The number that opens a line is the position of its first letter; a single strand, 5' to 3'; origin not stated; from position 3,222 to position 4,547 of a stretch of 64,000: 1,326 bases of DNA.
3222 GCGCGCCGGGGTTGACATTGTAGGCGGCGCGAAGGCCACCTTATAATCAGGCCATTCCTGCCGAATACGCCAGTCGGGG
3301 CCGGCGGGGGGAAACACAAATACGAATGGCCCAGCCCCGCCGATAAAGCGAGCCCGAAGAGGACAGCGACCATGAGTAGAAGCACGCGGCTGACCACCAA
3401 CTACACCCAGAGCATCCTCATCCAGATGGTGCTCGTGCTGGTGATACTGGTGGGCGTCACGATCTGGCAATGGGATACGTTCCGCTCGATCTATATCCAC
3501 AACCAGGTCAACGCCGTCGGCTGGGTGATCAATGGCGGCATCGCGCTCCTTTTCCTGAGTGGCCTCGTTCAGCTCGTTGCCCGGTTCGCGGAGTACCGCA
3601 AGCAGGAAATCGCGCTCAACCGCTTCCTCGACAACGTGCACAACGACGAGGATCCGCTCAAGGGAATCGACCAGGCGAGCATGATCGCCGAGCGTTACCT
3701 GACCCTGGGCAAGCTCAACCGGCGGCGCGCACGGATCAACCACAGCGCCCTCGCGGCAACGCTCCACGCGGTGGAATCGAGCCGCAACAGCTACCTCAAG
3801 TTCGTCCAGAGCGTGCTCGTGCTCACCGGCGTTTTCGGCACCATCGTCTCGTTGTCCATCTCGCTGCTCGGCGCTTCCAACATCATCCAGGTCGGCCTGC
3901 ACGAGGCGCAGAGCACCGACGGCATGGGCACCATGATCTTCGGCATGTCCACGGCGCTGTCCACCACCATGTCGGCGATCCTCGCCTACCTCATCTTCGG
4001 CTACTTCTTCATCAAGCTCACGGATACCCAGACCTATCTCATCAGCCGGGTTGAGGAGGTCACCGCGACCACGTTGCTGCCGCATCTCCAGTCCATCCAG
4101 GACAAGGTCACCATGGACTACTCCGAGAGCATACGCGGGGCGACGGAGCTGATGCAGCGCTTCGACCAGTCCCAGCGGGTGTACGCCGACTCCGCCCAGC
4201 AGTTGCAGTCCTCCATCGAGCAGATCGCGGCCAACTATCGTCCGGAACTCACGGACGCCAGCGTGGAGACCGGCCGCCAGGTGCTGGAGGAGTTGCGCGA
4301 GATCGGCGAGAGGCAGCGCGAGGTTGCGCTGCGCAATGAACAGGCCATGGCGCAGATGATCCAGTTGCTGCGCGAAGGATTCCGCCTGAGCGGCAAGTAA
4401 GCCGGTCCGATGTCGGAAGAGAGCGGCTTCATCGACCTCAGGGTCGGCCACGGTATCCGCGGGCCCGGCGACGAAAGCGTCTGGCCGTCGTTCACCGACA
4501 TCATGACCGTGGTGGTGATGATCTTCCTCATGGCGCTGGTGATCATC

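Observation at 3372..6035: Orphan ExbB/MotA-like channel plus an ExbD-like protein carrying a ~370-residue coiled coil: candidate uncharacterised 5:2 ion-driven motor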

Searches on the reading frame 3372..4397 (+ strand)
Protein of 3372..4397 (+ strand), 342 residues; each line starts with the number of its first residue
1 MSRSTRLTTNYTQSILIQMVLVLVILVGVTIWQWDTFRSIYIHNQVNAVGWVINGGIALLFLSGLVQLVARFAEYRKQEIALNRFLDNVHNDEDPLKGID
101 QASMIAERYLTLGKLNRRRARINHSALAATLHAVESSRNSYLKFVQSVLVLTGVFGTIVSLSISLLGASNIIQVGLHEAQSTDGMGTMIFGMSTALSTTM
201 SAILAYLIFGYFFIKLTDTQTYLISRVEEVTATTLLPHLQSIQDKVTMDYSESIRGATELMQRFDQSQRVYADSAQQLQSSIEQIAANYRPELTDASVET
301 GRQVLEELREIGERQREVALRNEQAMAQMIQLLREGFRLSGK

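Call 3: search_protein_families(library=pfam, proteins=[window:3372-4397:+], max_evalue=10)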
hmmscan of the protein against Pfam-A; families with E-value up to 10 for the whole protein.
window:3372-4397:+ (342 aa): 3 families
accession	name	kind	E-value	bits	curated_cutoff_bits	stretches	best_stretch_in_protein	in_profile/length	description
PF01618.21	MotA_ExbB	-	0.0083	16.3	22.9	1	131-227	35-125/127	MotA/TolQ/ExbB proton channel family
PF25075.1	DUF7799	-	0.05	14.2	27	1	269-323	22-75/110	Domain of unknown function (DUF7799)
PF14818.11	SOGA1-2-like_CC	-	0.084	13.2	26.6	1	258-286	19-47/54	SOGA 1/2-like, coiled-coil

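Call 4: search_protein_families(library=ncbifam, proteins=[window:3372-4397:+], max_evalue=10)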
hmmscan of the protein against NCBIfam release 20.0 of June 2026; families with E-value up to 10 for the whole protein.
window:3372-4397:+ (342 aa): 1 family
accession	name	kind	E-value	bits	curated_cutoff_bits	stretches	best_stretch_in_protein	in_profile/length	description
NF010271.0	PRK13718.1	subfamily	0.025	14.7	94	1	12-68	10-66/84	conjugal transfer protein TrbE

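Call 5: search_protein_families(library=padloc, proteins=[window:3372-4397:+], max_evalue=10)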
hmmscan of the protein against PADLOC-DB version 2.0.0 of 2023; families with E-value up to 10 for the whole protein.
window:3372-4397:+ (342 aa): 1 family
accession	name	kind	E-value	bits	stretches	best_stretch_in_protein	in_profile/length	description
PDLC00638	ZorA2|ZorA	-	1.8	5.2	1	254-333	365-440/545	MotA/ExbB/TolQ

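Call 6: find_homologous_proteins(query=window:3372-4397:+)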
Query window:3372-4397:+ (342 aa): 2330 proteins with E <= 0.001 among 8000 candidates; the best 120 are listed.
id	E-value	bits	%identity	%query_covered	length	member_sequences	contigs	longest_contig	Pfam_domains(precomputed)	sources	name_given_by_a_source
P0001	5.0e-212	721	100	100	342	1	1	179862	-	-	-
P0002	8.2e-187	638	88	96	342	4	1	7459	-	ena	-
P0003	1.7e-186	637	87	100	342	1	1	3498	-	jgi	jgi:hypothetical protein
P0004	2.2e-183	627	86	100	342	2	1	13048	-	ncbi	-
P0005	2.5e-176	603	83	99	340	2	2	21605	-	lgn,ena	-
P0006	4.9e-171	586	79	100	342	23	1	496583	-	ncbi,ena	-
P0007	4.0e-160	550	76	99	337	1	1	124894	-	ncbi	-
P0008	5.7e-160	550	76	98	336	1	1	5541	-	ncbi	ncbi:MAG: hypothetical protein ACR2QW_12385 [bacterium]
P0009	2.3e-159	548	77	97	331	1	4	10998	-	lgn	-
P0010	3.9e-158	544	75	97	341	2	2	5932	-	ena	-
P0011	6.7e-158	543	73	99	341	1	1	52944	-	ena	-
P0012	7.8e-158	543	75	97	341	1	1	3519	-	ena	-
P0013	8.6e-158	542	77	97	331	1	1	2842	-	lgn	-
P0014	2.0e-157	541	73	100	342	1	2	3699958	-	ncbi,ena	-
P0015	5.8e-157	540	75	98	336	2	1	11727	-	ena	-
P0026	2.1e-149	515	71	100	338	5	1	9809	PF01618.22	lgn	-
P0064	2.7e-108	380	56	96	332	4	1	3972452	PF01618.22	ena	-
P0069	2.6e-107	377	55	96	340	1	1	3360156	PF01618.22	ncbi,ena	-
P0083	2.6e-104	367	56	96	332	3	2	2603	PF01618.22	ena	-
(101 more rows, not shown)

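Call 9: find_related_loci(query=window:3372-4397:+, collection=genome_contigs, flank=6000)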
Query window:3372-4397:+ (342 aa) in genome_contigs; peptide patterns used: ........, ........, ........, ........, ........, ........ (x = any residue, [..] = any of these).
58 stretches matched a pattern; 11 encode a relative of the query (tblastn E <= 1e-3); 11 distinct loci.
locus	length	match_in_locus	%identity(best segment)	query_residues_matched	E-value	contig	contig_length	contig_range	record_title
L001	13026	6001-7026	81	1-342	0e+0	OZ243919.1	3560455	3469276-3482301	MAG: Candidatus Poriferihabitaceae bacterium isolate 75f4b4a7-f1bb-4b7d-85a7-18f67abaf53b genome assembly, chromosome: 1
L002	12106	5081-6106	79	1-342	0e+0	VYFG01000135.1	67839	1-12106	MAG: Gammaproteobacteria bacterium isolate SB0677_bin_2 NODE_157_length_67839_cov_23.151555, whole genome shotgun sequen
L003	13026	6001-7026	79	1-342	0e+0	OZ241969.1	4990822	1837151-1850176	MAG: Candidatus Poriferihabitaceae bacterium isolate d30718d0-db98-4e6b-9c52-98a42f8724a6 genome assembly, chromosome: 1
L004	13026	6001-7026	78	1-342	0e+0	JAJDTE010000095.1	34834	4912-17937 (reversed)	MAG: Gammaproteobacteria bacterium isolate jk18x11bins.53 k141_1318551, whole genome shotgun sequence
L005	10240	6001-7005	76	1-339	4e-176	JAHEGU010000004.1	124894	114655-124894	MAG: Gammaproteobacteria bacterium isolate Ww423 NODE_51_length_124894_cov_5.246488, whole genome shotgun sequence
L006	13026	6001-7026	74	1-342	1e-175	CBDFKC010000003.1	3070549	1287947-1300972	MAG: Candidatus Poriferihabitaceae bacterium isolate a4d69010-f4a5-4de6-8f99-68a287b319f1 genome assembly, contig: conti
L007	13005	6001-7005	75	1-339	2e-173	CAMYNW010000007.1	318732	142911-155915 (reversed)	MAG: uncultured Gammaproteobacteria bacterium isolate FCS_M_Gamma_079 genome assembly, contig: scaffold_19, whole genome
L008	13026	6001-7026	73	1-342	3e-171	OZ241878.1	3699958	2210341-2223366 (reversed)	MAG: Candidatus Poriferihabitaceae bacterium isolate fe0ff86d-c84e-4c9a-b224-d791de8b10c1 genome assembly, chromosome: 1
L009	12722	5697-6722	73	1-342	3e-170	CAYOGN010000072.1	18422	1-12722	MAG TPA_asm: uncultured Gammaproteobacteria bacterium isolate SRP163645_co1_253 genome assembly, contig: k141_5314228, w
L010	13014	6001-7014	73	1-342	6e-167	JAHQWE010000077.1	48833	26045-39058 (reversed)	MAG: Acidiferrobacterales bacterium isolate MAG.122 Posi_122-P35182, whole genome shotgun sequence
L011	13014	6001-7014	71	1-342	4e-163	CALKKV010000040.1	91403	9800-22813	MAG: uncultured Gammaproteobacteria bacterium isolate R1_Bin_Bin_190_sub_1 genome assembly, contig: c_000000373196, whol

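Call 11: search_solved_structures(query=A1, max_evalue=10, show_alignments=3)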
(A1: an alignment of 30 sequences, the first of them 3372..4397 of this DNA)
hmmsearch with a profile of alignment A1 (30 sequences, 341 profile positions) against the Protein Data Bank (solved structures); distinct sequences matched with E-value up to 10: 23.
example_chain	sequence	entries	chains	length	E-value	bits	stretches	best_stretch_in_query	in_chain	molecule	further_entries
8gl3_A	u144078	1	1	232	0.00047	22.5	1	241-339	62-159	pRLB-519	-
6pfp_A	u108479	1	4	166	0.095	14.9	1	235-315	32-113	Myosin-7 fused to GP7 and EB1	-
5cwo_A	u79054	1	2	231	0.35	13.1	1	249-318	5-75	Designed helical repeat protein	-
9vkd_A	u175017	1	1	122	0.52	12.5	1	272-340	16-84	De novo designed zinc hydrolase 2-8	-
5j0k_A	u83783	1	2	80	0.75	12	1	255-325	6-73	designed protein 2L4HC2_23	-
5j10_A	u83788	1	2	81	1.2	11.3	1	262-320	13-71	peptide design 2L4HC2_24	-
9q3a_D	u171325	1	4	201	1.4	11.1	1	238-288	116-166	Isoform p24 of Phosphoprotein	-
9n0q_B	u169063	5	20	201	1.4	11.1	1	238-288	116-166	P protein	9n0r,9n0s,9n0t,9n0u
6ymx_c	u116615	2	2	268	1.4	11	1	6-74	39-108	Cytochrome c oxidase subunit 3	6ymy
9x1v_B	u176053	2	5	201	1.5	11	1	238-288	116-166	Phosphoprotein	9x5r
6dkm_A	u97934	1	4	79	1.5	11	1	260-329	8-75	DHD131_A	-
8bs7_A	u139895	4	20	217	1.8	10.7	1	238-288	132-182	Phosphoprotein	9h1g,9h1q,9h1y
5wjb_A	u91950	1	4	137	1.8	10.7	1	245-319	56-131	Capsid assembly scaffolding protein,Myosin-7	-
6egc_A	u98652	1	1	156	1.9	10.7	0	257-324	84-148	SC_2L4HC2_23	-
5cwc_A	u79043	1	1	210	2.2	10.4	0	241-300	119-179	Designed helical repeat protein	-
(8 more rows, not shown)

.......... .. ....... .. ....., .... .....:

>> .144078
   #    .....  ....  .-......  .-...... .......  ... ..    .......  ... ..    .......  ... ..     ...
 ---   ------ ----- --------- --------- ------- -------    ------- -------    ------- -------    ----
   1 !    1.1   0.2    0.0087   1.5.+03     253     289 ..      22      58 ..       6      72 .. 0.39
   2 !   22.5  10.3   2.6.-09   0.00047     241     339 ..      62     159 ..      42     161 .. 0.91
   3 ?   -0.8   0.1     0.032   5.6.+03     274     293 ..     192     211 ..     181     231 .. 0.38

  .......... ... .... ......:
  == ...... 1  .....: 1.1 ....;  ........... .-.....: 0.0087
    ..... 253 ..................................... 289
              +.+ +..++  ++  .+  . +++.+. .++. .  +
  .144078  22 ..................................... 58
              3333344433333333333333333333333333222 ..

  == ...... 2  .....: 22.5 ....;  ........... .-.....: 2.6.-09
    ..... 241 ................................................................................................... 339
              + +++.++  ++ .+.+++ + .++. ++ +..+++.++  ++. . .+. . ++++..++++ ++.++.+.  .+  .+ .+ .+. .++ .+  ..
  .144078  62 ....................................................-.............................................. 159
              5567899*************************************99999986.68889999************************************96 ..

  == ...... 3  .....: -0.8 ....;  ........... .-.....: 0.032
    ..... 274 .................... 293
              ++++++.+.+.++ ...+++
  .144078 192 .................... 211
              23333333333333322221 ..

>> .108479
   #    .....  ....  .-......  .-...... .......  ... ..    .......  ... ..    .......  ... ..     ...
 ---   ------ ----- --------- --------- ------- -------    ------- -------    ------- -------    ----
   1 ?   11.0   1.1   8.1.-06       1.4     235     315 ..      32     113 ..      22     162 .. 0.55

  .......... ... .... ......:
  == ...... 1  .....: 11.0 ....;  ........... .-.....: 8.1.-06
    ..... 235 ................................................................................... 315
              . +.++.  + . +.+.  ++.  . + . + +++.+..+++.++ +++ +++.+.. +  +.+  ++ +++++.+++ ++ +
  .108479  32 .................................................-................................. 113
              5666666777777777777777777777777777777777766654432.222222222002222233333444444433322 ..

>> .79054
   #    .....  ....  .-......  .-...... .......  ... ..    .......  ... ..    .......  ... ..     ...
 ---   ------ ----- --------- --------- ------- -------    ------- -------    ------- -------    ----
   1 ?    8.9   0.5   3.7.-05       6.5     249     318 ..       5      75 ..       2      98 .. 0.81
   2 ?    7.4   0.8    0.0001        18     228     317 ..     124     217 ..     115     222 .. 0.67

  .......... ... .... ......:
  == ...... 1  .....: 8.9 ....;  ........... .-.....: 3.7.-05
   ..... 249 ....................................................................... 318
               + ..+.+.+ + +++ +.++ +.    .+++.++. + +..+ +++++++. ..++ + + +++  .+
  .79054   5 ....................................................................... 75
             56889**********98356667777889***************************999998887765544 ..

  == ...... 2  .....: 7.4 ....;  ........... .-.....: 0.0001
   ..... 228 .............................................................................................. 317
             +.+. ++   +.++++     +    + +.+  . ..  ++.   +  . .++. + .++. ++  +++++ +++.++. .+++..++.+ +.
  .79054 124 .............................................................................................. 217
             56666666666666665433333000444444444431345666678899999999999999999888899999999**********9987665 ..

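Call 12: search_protein_families(library=pfam, alignment_id=A1, max_evalue=0.01)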
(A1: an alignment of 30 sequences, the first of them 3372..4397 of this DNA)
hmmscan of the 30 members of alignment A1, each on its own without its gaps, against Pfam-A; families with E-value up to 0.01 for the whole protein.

A. member 1, window:3372-4397:+ (342 aa): 1 family
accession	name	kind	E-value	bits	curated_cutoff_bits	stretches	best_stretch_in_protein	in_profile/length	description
PF01618.21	MotA_ExbB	-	0.0083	16.3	22.9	0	131-227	35-125/127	MotA/TolQ/ExbB proton channel family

B. families by the number of members that match (of 30 scanned): 6 families
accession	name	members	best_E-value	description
PF01618.21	MotA_ExbB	14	1.4e-05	MotA/TolQ/ExbB proton channel family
PF02847.23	MA3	2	0.0013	MA3 domain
PF20377.3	DUF6672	1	0.001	Family of unknown function (DUF6672)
PF15950.10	DUF4758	1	0.0036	Putative sperm flagellar membrane protein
PF14015.11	DUF4231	1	0.0058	Protein of unknown function (DUF4231)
PF19443.4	DAHL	1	0.006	DAHL domain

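Call 17: find_related_loci(query=A1, collection=genome_contigs, flank=7000)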
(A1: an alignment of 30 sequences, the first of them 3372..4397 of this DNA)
Query A1 (342 aa) in genome_contigs; peptide patterns used: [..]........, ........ (x = any residue, [..] = any of these).
121 stretches matched a pattern; 73 encode a relative of the query (tblastn E <= 1e-3); 72 distinct loci.
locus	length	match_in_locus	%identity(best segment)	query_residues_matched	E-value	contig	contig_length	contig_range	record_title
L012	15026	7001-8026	81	1-342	0e+0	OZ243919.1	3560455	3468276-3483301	MAG: Candidatus Poriferihabitaceae bacterium isolate 75f4b4a7-f1bb-4b7d-85a7-18f67abaf53b genome assembly, chromosome: 1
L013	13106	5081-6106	79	1-342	0e+0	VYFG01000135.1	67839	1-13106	MAG: Gammaproteobacteria bacterium isolate SB0677_bin_2 NODE_157_length_67839_cov_23.151555, whole genome shotgun sequen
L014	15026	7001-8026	79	1-342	0e+0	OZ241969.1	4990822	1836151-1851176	MAG: Candidatus Poriferihabitaceae bacterium isolate d30718d0-db98-4e6b-9c52-98a42f8724a6 genome assembly, chromosome: 1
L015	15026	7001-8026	78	1-342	0e+0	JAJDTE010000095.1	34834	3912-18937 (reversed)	MAG: Gammaproteobacteria bacterium isolate jk18x11bins.53 k141_1318551, whole genome shotgun sequence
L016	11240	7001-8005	76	1-339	3e-175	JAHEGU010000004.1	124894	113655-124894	MAG: Gammaproteobacteria bacterium isolate Ww423 NODE_51_length_124894_cov_5.246488, whole genome shotgun sequence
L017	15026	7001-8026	74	1-342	9e-175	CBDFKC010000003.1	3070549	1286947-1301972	MAG: Candidatus Poriferihabitaceae bacterium isolate a4d69010-f4a5-4de6-8f99-68a287b319f1 genome assembly, contig: conti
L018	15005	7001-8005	75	1-339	1e-172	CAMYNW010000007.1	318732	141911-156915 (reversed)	MAG: uncultured Gammaproteobacteria bacterium isolate FCS_M_Gamma_079 genome assembly, contig: scaffold_19, whole genome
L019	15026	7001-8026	73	1-342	2e-170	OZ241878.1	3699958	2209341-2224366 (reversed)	MAG: Candidatus Poriferihabitaceae bacterium isolate fe0ff86d-c84e-4c9a-b224-d791de8b10c1 genome assembly, chromosome: 1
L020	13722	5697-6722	73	1-342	2e-169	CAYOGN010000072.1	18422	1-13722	MAG TPA_asm: uncultured Gammaproteobacteria bacterium isolate SRP163645_co1_253 genome assembly, contig: k141_5314228, w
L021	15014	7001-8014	73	1-342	4e-166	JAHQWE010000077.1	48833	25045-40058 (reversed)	MAG: Acidiferrobacterales bacterium isolate MAG.122 Posi_122-P35182, whole genome shotgun sequence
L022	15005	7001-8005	70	6-340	2e-157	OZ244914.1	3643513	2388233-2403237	MAG: Candidatus Poriferihabitaceae bacterium isolate 8e9395de-477f-4dba-9d53-b46ec0a52cc6 genome assembly, chromosome: 1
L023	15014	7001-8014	71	1-342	3e-162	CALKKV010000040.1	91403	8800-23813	MAG: uncultured Gammaproteobacteria bacterium isolate R1_Bin_Bin_190_sub_1 genome assembly, contig: c_000000373196, whol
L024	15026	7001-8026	57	4-339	8e-125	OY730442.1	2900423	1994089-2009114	MAG: Arenicellales bacterium isolate a2271f91-884a-4664-afb6-7c1ea3e8873e genome assembly, chromosome: 1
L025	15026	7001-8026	57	4-339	8e-124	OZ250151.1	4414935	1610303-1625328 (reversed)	MAG: Candidatus Spongiihabitans sp. isolate c23cf4e8-a282-41dc-a193-41891dfe7d7a genome assembly, chromosome: 1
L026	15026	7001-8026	58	6-339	1e-121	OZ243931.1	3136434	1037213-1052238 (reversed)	MAG: Candidatus Poriferihabitaceae bacterium isolate 6b5ba4f5-bc53-488e-9774-1628661a43f4 genome assembly, chromosome: 1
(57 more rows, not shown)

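Call 19: predict_structure(alignment_id=A1)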
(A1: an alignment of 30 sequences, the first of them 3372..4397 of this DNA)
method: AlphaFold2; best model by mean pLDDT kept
length: 342 residues; sequences in the alignment: 30
mean_pLDDT: 69.2   pTM: 0.51
mean pLDDT of the five models: 69.2, 68.4, 67.0, 63.8, 61.2
residues with pLDDT >= 90: 0; 70-90: 173; 50-70: 142; < 50: 27
segments of 3 or more residues with pLDDT < 50: 1-7, 248-253, 289-296, 338-342
pLDDT, mean of each block of 10 residues (from residue 1): 43 78 85 78 66 83 84 82 80 78 74 66 59 66 80 82 78 60 69 79 84 83 76 65 51 50 63 64 59 47 60 66 64 54 39
secondary structure, 60 per line:
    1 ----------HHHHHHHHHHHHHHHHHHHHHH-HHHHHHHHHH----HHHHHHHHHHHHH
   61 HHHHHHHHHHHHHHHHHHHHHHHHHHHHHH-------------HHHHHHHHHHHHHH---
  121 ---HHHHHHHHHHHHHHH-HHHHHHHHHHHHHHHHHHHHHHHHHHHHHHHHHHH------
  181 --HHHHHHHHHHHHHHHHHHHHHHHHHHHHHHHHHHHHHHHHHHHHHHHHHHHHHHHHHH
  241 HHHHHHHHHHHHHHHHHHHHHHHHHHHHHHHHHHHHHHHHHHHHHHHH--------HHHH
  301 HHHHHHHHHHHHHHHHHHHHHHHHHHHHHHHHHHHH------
elements in order: H11-32 H34-43 H48-90 H104-117 H124-138 H140-174 H183-288 H297-336

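Call 22: fold_search(model_id=the predicted structure, library=pdb)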
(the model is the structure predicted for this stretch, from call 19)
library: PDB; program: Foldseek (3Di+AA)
matches with E <= 10: 517; with E <= 0.001: 1
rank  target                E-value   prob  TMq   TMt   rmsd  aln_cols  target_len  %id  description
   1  9ddo_A                9.7e-04  1.00  0.41  0.57   5.3       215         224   13  E. coli TonB-ExbBD TonB bound to ExbB chain C (released 2025-07-09)
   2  9ddo_B                1.2e-03  1.00  0.42  0.58   4.9       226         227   16  E. coli TonB-ExbBD TonB bound to ExbB chain C (released 2025-07-09)
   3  5sv0_B                1.4e-03  1.00  0.42  0.58   5.4       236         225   15  Structure of the ExbB/ExbD complex from E. coli at pH 7.0 (released 2016-09-28)
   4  5sv0_G                1.4e-03  1.00  0.39  0.53   5.8       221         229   14  Structure of the ExbB/ExbD complex from E. coli at pH 7.0 (released 2016-09-28)
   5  6tyi_A                1.5e-03  1.00  0.43  0.60   5.4       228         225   13  ExbB-ExbD complex in MSP1E3D1 nanodisc (released 2019-10-16)
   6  6ye4_A                1.7e-03  1.00  0.37  0.47   6.5       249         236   16  Structure of ExbB pentamer from Serratia marcescens by single particle cryo electron microscopy (released 2021-03-31)
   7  5sv1_C                2.0e-03  1.00  0.30  0.44   8.4       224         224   16  Structure of the ExbB/ExbD complex from E. coli at pH 4.5 (released 2016-09-28)
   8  5sv0_D                2.5e-03  1.00  0.39  0.56   5.5       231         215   16  Structure of the ExbB/ExbD complex from E. coli at pH 7.0 (released 2016-09-28)
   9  5sv0_A                3.2e-03  1.00  0.39  0.53   5.6       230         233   15  Structure of the ExbB/ExbD complex from E. coli at pH 7.0 (released 2016-09-28)
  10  5sv1_F                3.4e-03  1.00  0.41  0.56   5.1       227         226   15  Structure of the ExbB/ExbD complex from E. coli at pH 4.5 (released 2016-09-28)
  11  5sv0_I                4.6e-03  1.00  0.38  0.53   5.9       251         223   18  Structure of the ExbB/ExbD complex from E. coli at pH 7.0 (released 2016-09-28)
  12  9ddp_D                4.8e-03  1.00  0.37  0.50   6.1       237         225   17  E. coli TonB-ExbBD TonB bound to ExbB chain E (released 2025-07-09)
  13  5sv0_C                5.0e-03  1.00  0.41  0.58   5.6       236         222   16  Structure of the ExbB/ExbD complex from E. coli at pH 7.0 (released 2016-09-28)
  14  5zfp_J                5.9e-03  1.00  0.41  0.59   5.5       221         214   14  Structure of the ExbB/ExbD hexameric complex (released 2018-05-09)
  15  5zfp_B                6.5e-03  1.00  0.38  0.54   6.0       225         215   16  Structure of the ExbB/ExbD hexameric complex (released 2018-05-09)
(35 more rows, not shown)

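Call 63: search_dna_similar(query=window:3372-4397:+, collection=plasmids, mode=protein, max_evalue=0.001, max_rows=15)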
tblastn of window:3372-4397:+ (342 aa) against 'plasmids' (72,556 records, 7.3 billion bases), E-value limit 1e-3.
No match.
